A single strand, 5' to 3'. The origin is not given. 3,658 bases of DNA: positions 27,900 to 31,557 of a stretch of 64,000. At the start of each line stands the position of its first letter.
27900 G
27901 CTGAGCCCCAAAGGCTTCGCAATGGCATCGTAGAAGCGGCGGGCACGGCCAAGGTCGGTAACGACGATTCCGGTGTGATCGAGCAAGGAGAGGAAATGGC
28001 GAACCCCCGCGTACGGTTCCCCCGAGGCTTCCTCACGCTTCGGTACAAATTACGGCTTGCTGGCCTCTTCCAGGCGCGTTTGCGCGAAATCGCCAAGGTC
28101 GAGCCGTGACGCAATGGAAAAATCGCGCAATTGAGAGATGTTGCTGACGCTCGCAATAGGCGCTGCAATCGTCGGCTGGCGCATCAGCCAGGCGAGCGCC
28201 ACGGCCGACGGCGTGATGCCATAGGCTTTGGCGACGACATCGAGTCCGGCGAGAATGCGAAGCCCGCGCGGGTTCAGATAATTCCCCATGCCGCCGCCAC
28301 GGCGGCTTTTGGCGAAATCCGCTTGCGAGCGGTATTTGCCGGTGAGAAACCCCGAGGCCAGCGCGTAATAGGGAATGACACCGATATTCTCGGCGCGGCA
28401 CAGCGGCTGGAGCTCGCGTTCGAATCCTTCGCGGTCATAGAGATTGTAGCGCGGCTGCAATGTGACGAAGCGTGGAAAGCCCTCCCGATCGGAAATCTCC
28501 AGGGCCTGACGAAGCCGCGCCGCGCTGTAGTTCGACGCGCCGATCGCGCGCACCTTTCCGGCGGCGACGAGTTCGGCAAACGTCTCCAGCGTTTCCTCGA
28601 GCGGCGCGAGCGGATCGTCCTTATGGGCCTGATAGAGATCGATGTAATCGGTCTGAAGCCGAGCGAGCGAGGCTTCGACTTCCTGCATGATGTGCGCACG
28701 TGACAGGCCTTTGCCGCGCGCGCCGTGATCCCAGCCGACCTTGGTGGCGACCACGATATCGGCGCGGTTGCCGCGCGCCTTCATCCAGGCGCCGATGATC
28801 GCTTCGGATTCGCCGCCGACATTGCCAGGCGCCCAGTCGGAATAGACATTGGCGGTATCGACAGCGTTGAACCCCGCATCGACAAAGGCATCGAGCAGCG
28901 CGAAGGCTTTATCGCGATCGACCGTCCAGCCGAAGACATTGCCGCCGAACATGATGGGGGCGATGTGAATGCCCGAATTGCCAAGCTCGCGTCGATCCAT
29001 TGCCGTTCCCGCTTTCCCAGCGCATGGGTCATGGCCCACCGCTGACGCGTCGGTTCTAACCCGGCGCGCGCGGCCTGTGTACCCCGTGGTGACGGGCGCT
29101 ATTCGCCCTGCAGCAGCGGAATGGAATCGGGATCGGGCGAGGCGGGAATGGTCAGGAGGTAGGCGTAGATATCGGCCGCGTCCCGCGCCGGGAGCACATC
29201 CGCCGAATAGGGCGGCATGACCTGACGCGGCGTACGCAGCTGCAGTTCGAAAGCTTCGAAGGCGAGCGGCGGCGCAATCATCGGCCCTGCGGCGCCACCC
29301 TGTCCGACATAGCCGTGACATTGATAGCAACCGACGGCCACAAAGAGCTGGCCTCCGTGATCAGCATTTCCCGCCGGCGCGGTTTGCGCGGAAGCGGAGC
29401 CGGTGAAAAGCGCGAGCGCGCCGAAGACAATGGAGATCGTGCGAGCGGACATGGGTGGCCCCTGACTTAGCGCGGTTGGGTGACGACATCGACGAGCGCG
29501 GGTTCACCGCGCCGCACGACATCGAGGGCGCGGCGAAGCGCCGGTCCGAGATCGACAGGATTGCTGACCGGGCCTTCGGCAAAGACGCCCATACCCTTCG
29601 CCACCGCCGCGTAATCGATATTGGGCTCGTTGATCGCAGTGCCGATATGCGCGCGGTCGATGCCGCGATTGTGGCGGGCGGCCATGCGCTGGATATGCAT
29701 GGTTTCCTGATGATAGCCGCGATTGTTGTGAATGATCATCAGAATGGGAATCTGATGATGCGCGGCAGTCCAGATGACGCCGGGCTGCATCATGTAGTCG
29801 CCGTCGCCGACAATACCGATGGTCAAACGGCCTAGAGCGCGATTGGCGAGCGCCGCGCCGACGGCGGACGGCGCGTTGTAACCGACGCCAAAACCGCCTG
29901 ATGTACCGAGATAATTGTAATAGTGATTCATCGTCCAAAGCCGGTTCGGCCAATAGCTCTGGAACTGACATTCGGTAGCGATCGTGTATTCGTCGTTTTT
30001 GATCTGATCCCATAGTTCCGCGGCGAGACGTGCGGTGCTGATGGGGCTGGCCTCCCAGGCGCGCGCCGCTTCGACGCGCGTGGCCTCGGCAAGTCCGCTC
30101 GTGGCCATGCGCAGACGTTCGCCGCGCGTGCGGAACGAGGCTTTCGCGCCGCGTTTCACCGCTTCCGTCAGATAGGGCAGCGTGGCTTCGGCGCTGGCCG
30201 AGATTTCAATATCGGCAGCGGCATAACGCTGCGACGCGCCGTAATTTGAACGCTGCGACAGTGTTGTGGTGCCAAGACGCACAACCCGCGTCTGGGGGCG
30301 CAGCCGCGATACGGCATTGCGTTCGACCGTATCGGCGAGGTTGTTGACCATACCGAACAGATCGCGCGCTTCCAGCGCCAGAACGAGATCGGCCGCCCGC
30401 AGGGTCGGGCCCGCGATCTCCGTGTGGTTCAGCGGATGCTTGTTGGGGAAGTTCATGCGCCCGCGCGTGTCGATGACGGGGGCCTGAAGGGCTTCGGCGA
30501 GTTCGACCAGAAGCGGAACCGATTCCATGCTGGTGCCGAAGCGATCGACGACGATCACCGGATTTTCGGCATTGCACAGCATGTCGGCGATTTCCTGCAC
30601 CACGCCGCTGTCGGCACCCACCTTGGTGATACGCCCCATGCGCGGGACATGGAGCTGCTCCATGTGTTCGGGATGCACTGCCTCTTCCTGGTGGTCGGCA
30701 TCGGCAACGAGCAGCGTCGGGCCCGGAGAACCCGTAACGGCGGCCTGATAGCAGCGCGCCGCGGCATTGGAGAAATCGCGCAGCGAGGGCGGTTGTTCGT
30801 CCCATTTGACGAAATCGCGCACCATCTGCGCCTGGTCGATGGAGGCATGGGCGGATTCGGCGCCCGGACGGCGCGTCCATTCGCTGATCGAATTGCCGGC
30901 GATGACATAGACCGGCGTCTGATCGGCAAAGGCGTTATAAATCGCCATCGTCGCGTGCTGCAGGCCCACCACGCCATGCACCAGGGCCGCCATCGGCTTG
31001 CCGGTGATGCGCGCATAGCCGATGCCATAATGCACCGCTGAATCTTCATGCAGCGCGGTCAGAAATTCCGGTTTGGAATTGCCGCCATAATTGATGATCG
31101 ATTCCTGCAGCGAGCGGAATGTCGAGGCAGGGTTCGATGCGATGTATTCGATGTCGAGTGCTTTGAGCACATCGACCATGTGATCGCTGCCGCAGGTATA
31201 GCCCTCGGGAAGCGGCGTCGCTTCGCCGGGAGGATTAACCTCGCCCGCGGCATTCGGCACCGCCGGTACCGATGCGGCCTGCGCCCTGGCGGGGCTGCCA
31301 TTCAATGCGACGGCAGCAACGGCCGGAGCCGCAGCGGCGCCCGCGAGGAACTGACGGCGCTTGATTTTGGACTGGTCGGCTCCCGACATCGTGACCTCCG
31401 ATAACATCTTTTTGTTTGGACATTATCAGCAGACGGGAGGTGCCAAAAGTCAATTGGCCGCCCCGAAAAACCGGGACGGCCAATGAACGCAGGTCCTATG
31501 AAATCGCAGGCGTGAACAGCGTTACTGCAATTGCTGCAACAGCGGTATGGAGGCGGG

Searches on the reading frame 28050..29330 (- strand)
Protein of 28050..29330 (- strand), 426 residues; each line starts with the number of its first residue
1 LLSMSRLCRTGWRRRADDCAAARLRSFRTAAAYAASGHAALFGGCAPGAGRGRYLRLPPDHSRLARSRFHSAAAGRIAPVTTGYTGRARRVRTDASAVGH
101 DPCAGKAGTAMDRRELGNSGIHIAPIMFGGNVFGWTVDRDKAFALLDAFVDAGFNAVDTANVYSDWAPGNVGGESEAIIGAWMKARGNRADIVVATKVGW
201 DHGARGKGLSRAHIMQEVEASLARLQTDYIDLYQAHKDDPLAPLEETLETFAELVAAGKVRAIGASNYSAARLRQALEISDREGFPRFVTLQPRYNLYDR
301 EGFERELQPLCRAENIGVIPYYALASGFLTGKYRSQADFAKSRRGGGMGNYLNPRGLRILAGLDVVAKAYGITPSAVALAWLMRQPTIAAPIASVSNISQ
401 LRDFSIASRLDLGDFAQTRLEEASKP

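Call 42: search_protein_families(library=ncbifam, proteins=[window:28050-29330:-], max_evalue=0.00001)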
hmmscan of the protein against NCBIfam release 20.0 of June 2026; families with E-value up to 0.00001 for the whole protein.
window:28050-29330:- (426 aa): 7 families
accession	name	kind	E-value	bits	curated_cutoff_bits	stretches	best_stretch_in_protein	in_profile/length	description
NF007912.0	PRK10625.1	equivalog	4.2e-42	144.8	415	1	116-405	6-319/346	NADP(H)-dependent aldo-keto reductase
TIGR01293.1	Kv_beta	subfamily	1.8e-33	116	365.4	1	112-403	2-296/319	voltage-dependent potassium channel subunit beta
NF049922.1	MethglyxlRedYdjG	equivalog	1e-30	106.9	550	1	115-413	5-310/326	NADH-dependent methylglyoxal reductase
NF007388.0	PRK09912.1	subfamily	3.4e-28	98.6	448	1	110-403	12-310/346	L-glyceraldehyde 3-phosphate reductase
NF007695.0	PRK10376.1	subfamily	4.1e-21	75.3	280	1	128-325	28-216/290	oxidoreductase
NF008377.0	PRK11172.1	equivalog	3e-14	52.9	327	1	148-327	24-184/267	2,5-didehydrogluconate reductase DkgB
NF008598.0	PRK11565.1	equivalog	1.2e-09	37.6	425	1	135-278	23-150/275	2,5-didehydrogluconate reductase DkgA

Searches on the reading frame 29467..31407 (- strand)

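Call 42: search_protein_families(library=ncbifam, proteins=[window:29467-31407:-], max_evalue=0.00001)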
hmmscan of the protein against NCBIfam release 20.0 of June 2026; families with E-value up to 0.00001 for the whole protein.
window:29467-31407:- (646 aa): 46 families (the best 25 are shown)
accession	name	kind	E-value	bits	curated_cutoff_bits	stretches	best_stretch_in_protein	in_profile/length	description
NF006203.0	PRK08327.1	equivalog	7.8e-74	249.2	456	1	74-644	12-569/571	thiamine pyrophosphate-requiring protein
NF005485.1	PRK07092.1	equivalog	5.7e-50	170.6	493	1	77-644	7-519/523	benzoylformate decarboxylase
NF006122.0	PRK08266.1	subfamily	9.8e-42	143.1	571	1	73-642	6-523/543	hypothetical protein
NF006052.0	PRK08199.1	subfamily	1.3e-39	135.9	539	1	73-645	10-539/559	thiamine pyrophosphate protein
NF005712.0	PRK07524.1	subfamily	3.9e-38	131.2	500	1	114-641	42-527/536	5-guanidino-2-oxopentanoate decarboxylase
NF004807.0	PRK06154.1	equivalog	2.4e-37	128.9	607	1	73-644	22-555/565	thiamine pyrophosphate-requiring protein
TIGR00118.1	acolac_lg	equivalog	6.5e-37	127.2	538.35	1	73-643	3-534/557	biosynthetic-type acetolactate synthase large subunit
NF005713.0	PRK07525.1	subfamily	1.8e-33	115.8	620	1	114-643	45-562/592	sulfoacetaldehyde acetyltransferase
NF004919.0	PRK06276.1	equivalog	4.6e-33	114.4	866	1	73-645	3-540/582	acetolactate synthase large subunit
NF058623.1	HdaclCoAlyACT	equivalog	1e-31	110.2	600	1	119-643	54-540/575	2-hydroxyacyl-CoA lyase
TIGR03457.1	sulphoacet_xsc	equivalog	3.6e-30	104.8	676.4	2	113-348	40-272/579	sulfoacetaldehyde acetyltransferase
NF006378.0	PRK08617.1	equivalog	4.2e-30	104.6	510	2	71-314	8-238/556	acetolactate synthase AlsS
NF005760.0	PRK07586.1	equivalog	1.5e-29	103.3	363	2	476-641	356-512/514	acetolactate synthase large subunit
NF004710.0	PRK06048.1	equivalog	2.8e-27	95.4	976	1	73-642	10-536/561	acetolactate synthase large subunit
NF004516.0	PRK05858.1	equivalog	1.1e-26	93.5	587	1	115-645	51-537/548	acetolactate synthase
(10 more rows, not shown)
